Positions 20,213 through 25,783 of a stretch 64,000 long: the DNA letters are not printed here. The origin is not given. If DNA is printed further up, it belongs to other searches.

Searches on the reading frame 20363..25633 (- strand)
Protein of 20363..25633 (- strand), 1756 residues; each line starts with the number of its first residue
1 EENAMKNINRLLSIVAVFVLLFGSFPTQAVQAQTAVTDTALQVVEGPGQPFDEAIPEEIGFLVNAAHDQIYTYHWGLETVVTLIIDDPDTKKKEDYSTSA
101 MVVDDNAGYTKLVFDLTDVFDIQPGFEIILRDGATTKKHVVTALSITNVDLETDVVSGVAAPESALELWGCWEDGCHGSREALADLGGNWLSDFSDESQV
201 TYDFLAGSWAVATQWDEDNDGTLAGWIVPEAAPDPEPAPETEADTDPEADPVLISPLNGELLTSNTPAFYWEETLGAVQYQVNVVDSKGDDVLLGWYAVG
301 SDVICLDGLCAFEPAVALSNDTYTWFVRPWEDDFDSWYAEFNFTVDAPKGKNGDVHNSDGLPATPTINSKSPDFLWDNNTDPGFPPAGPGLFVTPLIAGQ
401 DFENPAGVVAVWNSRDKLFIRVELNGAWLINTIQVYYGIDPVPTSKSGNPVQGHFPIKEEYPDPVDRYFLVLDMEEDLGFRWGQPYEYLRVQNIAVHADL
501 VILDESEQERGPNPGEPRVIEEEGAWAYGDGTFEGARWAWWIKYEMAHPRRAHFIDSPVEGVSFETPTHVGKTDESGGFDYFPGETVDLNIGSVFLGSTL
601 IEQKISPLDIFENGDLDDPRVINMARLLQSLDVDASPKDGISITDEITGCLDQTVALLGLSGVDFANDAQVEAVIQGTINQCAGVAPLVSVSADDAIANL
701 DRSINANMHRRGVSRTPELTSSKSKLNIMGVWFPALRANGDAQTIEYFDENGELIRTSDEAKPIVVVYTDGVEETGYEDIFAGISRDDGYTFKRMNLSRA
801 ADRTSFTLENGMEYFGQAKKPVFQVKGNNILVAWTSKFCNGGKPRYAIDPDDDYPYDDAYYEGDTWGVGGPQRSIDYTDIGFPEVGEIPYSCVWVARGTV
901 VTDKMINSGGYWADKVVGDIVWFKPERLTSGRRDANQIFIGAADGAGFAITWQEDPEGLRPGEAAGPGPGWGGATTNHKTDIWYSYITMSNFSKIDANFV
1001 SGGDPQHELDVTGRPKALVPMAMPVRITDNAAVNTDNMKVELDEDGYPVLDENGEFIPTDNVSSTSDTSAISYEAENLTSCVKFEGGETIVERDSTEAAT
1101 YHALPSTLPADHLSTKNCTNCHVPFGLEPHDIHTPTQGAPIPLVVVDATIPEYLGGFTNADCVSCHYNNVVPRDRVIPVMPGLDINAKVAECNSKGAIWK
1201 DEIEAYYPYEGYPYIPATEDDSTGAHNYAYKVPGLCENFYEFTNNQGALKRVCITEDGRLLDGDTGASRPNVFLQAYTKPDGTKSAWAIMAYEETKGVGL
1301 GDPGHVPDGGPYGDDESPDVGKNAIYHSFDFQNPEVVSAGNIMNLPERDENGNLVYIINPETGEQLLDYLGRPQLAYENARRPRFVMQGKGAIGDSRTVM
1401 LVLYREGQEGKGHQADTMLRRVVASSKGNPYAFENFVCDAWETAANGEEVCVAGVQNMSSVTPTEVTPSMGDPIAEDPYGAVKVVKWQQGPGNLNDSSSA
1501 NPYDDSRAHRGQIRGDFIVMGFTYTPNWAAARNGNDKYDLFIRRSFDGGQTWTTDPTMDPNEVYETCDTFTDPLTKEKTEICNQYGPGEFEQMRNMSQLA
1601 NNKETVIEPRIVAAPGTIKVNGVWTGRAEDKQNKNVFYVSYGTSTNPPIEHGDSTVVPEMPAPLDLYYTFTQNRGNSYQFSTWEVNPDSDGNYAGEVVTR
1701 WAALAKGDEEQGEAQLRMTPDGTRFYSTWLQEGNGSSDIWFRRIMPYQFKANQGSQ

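Call 12: search_protein_families(library=pfam, proteins=[window:20363-25633:-], max_evalue=0.001)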
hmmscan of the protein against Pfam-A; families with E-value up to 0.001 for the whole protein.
window:20363-25633:- (1756 aa): 0 families

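Call 76: search_protein_families(library=ncbifam, proteins=[window:20363-25633:-], max_evalue=0.01)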
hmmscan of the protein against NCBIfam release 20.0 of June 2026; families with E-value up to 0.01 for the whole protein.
window:20363-25633:- (1756 aa): 1 family
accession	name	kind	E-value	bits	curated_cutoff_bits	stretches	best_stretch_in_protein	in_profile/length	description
NF040591.1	choice_anch_O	subfamily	9.8e-180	599.4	125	2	1221-1731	243-670/670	choice-of-anchor O protein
